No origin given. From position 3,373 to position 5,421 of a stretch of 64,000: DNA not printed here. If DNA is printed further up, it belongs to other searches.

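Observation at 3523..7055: Orphan complex-I-like module: NuoB-NuoD fusion lacking NuoC, directly followed by a NuoG-like Fe-S protein, with no nuoA/C/E/F/H nearby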

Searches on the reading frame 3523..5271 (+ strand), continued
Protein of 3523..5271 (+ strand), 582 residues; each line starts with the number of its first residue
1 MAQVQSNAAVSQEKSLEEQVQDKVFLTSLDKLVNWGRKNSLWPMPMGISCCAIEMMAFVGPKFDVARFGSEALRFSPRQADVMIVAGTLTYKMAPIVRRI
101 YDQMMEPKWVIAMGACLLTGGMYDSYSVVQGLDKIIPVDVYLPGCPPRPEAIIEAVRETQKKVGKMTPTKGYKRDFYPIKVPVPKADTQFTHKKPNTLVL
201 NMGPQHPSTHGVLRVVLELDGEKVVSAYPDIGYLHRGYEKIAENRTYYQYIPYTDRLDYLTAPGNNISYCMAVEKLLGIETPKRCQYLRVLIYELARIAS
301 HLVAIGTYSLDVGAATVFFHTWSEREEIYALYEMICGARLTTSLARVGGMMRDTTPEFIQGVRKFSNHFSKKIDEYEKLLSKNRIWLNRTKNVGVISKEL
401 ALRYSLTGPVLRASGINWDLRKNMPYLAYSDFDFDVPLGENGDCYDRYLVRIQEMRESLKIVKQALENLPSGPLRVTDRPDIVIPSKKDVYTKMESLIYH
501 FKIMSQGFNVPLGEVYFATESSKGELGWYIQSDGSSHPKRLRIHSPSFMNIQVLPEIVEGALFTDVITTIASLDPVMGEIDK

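Call 16: find_encoding_contigs(protein=P0055, flank=10000, max_places=2)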
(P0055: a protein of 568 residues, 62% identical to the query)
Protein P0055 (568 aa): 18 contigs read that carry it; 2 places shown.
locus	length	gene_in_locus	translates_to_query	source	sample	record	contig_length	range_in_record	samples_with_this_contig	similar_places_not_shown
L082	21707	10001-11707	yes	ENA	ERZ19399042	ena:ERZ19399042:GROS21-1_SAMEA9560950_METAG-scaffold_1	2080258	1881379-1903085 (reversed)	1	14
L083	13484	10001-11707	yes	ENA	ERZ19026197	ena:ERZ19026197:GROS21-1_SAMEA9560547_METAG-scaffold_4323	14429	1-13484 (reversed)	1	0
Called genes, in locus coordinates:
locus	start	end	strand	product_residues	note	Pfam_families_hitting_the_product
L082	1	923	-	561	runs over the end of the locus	PF00501:AMP-binding, PF13193:AMP-binding_C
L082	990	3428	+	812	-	PF00270:DEAD, PF00271:Helicase_C, PF04408:WHD_HA2 (faint), PF08482:HrpB_C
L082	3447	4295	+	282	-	PF13350:Y_phosphatase3 (weak), PF22784:PTP-SAK (weak)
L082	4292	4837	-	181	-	-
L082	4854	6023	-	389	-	-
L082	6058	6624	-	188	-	-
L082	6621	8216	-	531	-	-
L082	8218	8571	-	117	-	-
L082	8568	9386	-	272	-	PF18626:Gln_deamidase_2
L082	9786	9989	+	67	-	-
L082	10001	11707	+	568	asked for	PF01058:Oxidored_q6, PF00346:Complex1_49kDa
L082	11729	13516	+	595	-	PF00111:Fer2 (weak), PF13510:Fer2_4, PF10588:NADH-G_4Fe-4S_3, PF22117:Fer4_Nqo3, PF04879:Molybdop_Fe4S4 (weak), PF22151:Fer4_NDSU1 (faint)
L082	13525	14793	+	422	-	-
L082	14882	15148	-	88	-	-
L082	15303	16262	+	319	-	PF14226:DIOX_N, PF03171:2OG-FeII_Oxy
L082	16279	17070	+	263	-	-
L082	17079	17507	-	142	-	-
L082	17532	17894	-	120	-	PF02021:UPF0102 (weak)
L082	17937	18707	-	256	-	PF01351:RNase_HII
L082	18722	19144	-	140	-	PF01245:Ribosomal_L19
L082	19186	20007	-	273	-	PF01746:tRNA_m1G_MT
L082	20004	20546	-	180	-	-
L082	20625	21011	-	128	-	PF00886:Ribosomal_S16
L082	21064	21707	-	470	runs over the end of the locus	PF02881:SRP54_N, PF00448:SRP54, PF13401:AAA_22 (faint), PF01656:CbiA (weak), PF02978:SRP_SPB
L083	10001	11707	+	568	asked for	PF01058:Oxidored_q6, PF00346:Complex1_49kDa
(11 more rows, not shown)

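Call 17: find_encoding_contigs(protein=P0080, flank=10000, max_places=2)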
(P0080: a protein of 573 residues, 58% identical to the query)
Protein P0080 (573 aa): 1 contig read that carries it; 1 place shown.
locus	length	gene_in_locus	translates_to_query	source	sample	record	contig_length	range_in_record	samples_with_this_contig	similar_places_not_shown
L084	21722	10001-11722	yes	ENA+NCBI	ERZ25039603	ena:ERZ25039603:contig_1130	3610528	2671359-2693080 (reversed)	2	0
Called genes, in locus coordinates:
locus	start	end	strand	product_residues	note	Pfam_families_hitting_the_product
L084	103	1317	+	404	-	PF05193:Peptidase_M16_C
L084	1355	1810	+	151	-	PF04355:BamE (weak)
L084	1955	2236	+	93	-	PF00216:Bac_DNA_binding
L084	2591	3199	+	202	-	PF07638:Sigma70_ECF (faint), PF04542:Sigma70_r2, PF08281:Sigma70_r4_2, PF04545:Sigma70_r4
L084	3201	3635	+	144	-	-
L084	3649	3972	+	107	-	PF01906:YbjQ_1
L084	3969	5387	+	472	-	PF00933:Glyco_hydro_3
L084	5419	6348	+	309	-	PF00005:ABC_tran, PF13304:AAA_21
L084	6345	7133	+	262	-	PF01061:ABC2_membrane, PF12679:ABC2_membrane_2, PF12730:ABC2_membrane_4, PF12698:ABC2_membrane_3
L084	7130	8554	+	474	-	PF14258:DUF4350, PF09822:ABC_transp_aux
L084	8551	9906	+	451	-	PF14238:DUF4340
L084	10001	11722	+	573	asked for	PF01058:Oxidored_q6, PF00346:Complex1_49kDa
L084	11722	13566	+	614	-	PF13510:Fer2_4, PF10588:NADH-G_4Fe-4S_3, PF22117:Fer4_Nqo3, PF04879:Molybdop_Fe4S4 (weak)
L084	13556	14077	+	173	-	PF13183:Fer4_8 (faint), PF13534:Fer4_17 (faint), PF14697:Fer4_21 (faint), PF13237:Fer4_10 (weak), PF12838:Fer4_7, PF13187:Fer4_9 (weak), PF00037:Fer4, PF12837:Fer4_6 (weak), +2 more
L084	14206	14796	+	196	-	PF02508:Rnf-Nqr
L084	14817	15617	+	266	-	PF04060:FeS, PF13187:Fer4_9 (weak), PF13237:Fer4_10 (weak), PF14697:Fer4_21 (weak), PF12838:Fer4_7, PF00037:Fer4 (weak)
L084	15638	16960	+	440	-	PF13375:RnfC_N, PF01512:Complex1_51K, PF00037:Fer4 (faint), PF12797:Fer4_2 (faint), PF13237:Fer4_10, PF12838:Fer4_7, PF13183:Fer4_8 (weak), PF13187:Fer4_9, +3 more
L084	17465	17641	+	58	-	-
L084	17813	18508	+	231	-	PF03116:NQR2_RnfD_RnfE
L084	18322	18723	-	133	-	-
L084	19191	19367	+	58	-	-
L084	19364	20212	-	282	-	PF02424:ApbE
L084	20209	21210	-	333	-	-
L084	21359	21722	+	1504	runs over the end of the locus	PF17874:TPR_MalT, PF24885:TPR_NPHP3 (weak), PF13424:TPR_12, PF00158:Sigma54_activat, PF07728:AAA_5 (weak), PF14532:Sigma54_activ_2, PF25601:AAA_lid_14, PF02954:HTH_8 (weak), +6 more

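Call 26: find_encoding_contigs(protein=P0091, flank=10000, max_places=2)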
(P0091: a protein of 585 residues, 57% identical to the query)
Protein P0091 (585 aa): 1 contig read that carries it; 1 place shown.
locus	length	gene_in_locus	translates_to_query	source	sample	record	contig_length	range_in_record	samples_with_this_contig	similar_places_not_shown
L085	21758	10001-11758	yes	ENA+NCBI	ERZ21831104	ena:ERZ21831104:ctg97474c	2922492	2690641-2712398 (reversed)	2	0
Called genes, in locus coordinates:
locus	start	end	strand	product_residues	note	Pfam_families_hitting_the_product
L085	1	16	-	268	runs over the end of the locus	PF13103:TonB_2, PF03544:TonB_C (weak)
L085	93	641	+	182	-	PF01227:GTP_cyclohydroI, PF14489:QueF (weak)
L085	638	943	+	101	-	PF13510:Fer2_4 (weak)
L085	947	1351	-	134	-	PF01242:PTPS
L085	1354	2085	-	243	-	PF00106:adh_short, PF08659:KR, PF13561:adh_short_C2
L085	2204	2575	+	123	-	PF02152:FolB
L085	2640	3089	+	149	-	PF01288:HPPK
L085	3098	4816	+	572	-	PF14716:HHH_8, PF14520:HHH_5, PF14791:DNA_pol_B_thumb, PF02811:PHP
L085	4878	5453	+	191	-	PF00730:HhH-GPD, PF00633:HHH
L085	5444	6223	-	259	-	-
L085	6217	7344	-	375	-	PF01916:DS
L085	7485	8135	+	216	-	-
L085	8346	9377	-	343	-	PF08240:ADH_N, PF00107:ADH_zinc_N, PF13602:ADH_zinc_N_2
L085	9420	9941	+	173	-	-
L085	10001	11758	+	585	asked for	PF01058:Oxidored_q6, PF00346:Complex1_49kDa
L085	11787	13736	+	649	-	PF00111:Fer2, PF13510:Fer2_4, PF10588:NADH-G_4Fe-4S_3, PF22117:Fer4_Nqo3, PF04879:Molybdop_Fe4S4, PF22151:Fer4_NDSU1 (weak), PF00384:Molybdopterin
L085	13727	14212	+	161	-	PF13183:Fer4_8 (faint), PF13534:Fer4_17 (faint), PF14697:Fer4_21 (faint), PF12797:Fer4_2 (faint), PF12837:Fer4_6 (faint), PF12838:Fer4_7, PF13187:Fer4_9 (weak), PF00037:Fer4, +1 more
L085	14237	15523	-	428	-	PF00285:Citrate_synt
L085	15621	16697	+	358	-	PF01368:DHH, PF02272:DHHA1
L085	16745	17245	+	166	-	PF01058:Oxidored_q6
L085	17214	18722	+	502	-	PF01565:FAD_binding_4, PF02913:FAD-oxidase_C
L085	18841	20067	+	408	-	-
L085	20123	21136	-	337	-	PF02445:NadA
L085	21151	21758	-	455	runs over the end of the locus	PF01546:Peptidase_M20, PF07687:M20_dimer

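Call 32: find_encoding_contigs(protein=P0082, flank=10000, max_places=2)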
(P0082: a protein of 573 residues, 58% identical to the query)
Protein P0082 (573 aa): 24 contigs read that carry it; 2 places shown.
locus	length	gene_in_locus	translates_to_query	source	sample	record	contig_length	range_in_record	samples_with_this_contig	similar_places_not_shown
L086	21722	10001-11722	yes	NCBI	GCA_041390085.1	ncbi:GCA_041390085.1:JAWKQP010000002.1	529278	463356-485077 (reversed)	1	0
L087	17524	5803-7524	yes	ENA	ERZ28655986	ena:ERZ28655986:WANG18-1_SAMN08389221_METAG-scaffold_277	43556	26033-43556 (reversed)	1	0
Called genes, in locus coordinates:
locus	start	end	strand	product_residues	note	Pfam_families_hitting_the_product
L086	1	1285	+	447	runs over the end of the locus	PF05193:Peptidase_M16_C (faint)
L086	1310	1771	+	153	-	-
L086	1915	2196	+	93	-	PF00216:Bac_DNA_binding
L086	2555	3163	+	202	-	PF07638:Sigma70_ECF (weak), PF04542:Sigma70_r2, PF08281:Sigma70_r4_2, PF04545:Sigma70_r4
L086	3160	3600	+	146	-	-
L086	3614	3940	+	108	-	PF01906:YbjQ_1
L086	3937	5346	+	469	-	PF00933:Glyco_hydro_3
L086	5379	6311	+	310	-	PF00005:ABC_tran, PF13304:AAA_21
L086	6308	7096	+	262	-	PF01061:ABC2_membrane, PF12679:ABC2_membrane_2, PF12730:ABC2_membrane_4 (weak), PF12698:ABC2_membrane_3, PF13346:ABC2_membrane_5 (weak)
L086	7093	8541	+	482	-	PF14258:DUF4350 (weak)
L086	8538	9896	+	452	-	PF14238:DUF4340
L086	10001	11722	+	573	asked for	PF01058:Oxidored_q6, PF00346:Complex1_49kDa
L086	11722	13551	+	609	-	PF13510:Fer2_4, PF10588:NADH-G_4Fe-4S_3, PF22117:Fer4_Nqo3, PF04879:Molybdop_Fe4S4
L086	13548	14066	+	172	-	PF13183:Fer4_8 (faint), PF13534:Fer4_17 (faint), PF14697:Fer4_21 (faint), PF13237:Fer4_10 (weak), PF12838:Fer4_7, PF13187:Fer4_9 (weak), PF00037:Fer4, PF12837:Fer4_6 (weak), +3 more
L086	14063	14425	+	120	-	PF07366:SnoaL, PF12680:SnoaL_2, PF14534:DUF4440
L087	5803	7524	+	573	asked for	PF01058:Oxidored_q6, PF00346:Complex1_49kDa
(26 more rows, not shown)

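Call 33: find_encoding_contigs(protein=P0110, flank=10000, max_places=2)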
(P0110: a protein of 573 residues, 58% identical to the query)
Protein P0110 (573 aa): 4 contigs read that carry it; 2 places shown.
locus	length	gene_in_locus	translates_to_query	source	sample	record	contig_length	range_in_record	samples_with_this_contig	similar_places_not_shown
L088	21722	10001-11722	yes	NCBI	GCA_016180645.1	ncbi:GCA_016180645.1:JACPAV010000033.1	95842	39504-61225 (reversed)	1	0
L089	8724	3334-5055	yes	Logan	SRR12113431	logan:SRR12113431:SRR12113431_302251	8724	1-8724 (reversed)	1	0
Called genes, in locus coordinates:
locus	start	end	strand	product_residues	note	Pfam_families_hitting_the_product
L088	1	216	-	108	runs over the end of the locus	-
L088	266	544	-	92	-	-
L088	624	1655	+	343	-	PF00487:FA_desaturase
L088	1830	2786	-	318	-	PF00561:Abhydrolase_1, PF24708:Lip_C (faint), PF02089:Palm_thioest (weak), PF12697:Abhydrolase_6 (weak), PF07819:PGAP1 (weak)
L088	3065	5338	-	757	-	PF13620:CarboxypepD_reg, PF13715:CarbopepD_reg_2 (faint), PF08308:PEGA (faint), PF13620:CarboxypepD_reg, PF00691:OmpA, PF08239:SH3_3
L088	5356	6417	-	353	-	-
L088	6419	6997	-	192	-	PF01464:SLT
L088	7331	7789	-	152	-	PF10604:Polyketide_cyc2, PF03364:Polyketide_cyc (weak), PF06240:COXG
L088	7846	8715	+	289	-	PF02219:MTHFR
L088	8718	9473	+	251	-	PF03009:GDPD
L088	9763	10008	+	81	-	PF01106:NifU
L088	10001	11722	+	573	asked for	PF01058:Oxidored_q6, PF00346:Complex1_49kDa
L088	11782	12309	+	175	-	PF00588:SpoU_methylase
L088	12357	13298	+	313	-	PF12833:HTH_18, PF00165:HTH_AraC (weak), PF06445:GyrI-like, PF14526:Cass2 (weak)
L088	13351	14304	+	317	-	PF13442:Cytochrome_CBB3, PF00034:Cytochrom_C (weak)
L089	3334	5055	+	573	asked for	PF01058:Oxidored_q6, PF00346:Complex1_49kDa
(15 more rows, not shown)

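Call 36: search_solved_structures(query=window:3523-5268:+, max_evalue=1e-10, show_alignments=0)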
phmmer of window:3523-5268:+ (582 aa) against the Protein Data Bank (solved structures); distinct sequences matched with E-value up to 1e-10: 97 (the best 60 are shown).
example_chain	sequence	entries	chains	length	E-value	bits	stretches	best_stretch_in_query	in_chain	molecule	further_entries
2fug_4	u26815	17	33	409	6.7e-126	424.4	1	181-582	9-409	NADH-quinone oxidoreductase chain 4 | NADH-QUINONE OXIDOREDUCTASE SUBUNIT 4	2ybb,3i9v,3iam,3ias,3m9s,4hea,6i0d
8ba0_D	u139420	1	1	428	5e-124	418.2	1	191-582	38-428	Complex I-49kD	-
8b9z_D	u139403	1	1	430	5.1e-124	418.2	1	191-582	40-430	Complex I-49kD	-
8esw_S2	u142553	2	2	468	5.7e-124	418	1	191-582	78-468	Complex I-49kD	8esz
6g2j_D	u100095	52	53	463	1.2e-122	413.6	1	182-582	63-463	NADH dehydrogenase [ubiquinone] iron-sulfur protein 2, mitochondrial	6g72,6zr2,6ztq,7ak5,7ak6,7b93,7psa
8uep_1D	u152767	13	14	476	1.4e-121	410.1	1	195-582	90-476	NADH dehydrogenase [ubiquinone] iron-sulfur protein 2, mitochondrial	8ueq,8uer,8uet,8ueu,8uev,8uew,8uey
7arc_D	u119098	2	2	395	1.8e-121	409.7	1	191-582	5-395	ND7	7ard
7v2c_Q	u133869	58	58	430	1.9e-121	409.7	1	196-582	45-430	NADH dehydrogenase [ubiquinone] iron-sulfur protein 2, mitochondrial | Complex I-49kD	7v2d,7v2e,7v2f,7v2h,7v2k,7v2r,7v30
5lnk_4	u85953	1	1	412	2.3e-121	409.4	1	196-582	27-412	Mitochondrial complex I, 49 kDa subunit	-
5gpn_Z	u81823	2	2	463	2.4e-121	409.3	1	196-582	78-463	NADH dehydrogenase [ubiquinone] iron-sulfur protein 2 | NADH dehydrogenase [ubiquinone] iron-sulfur protein 2, mitochondrial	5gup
8ud1_1D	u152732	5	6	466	2.5e-121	409.3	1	196-582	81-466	NADH dehydrogenase [ubiquinone] iron-sulfur protein 2, mitochondrial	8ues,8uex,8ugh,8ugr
9buh_C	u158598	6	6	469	2.5e-121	409.3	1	196-582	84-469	NADH dehydrogenase [ubiquinone] iron-sulfur protein 2, mitochondrial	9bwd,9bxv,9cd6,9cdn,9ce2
6q9b_S2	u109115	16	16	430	2.6e-121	409.2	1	196-582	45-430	NADH:ubiquinone oxidoreductase core subunit S2,NADH:ubiquinone oxidoreductase core subunit | NDUFS2 | NDUFB11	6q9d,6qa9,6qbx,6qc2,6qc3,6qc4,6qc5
7vxu_Q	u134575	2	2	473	2.6e-121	409.2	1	196-582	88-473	NADH dehydrogenase [ubiquinone] iron-sulfur protein 2, mitochondrial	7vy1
7vb7_Q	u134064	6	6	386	2.8e-121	409.1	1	197-582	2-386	NADH dehydrogenase [ubiquinone] iron-sulfur protein 2, mitochondrial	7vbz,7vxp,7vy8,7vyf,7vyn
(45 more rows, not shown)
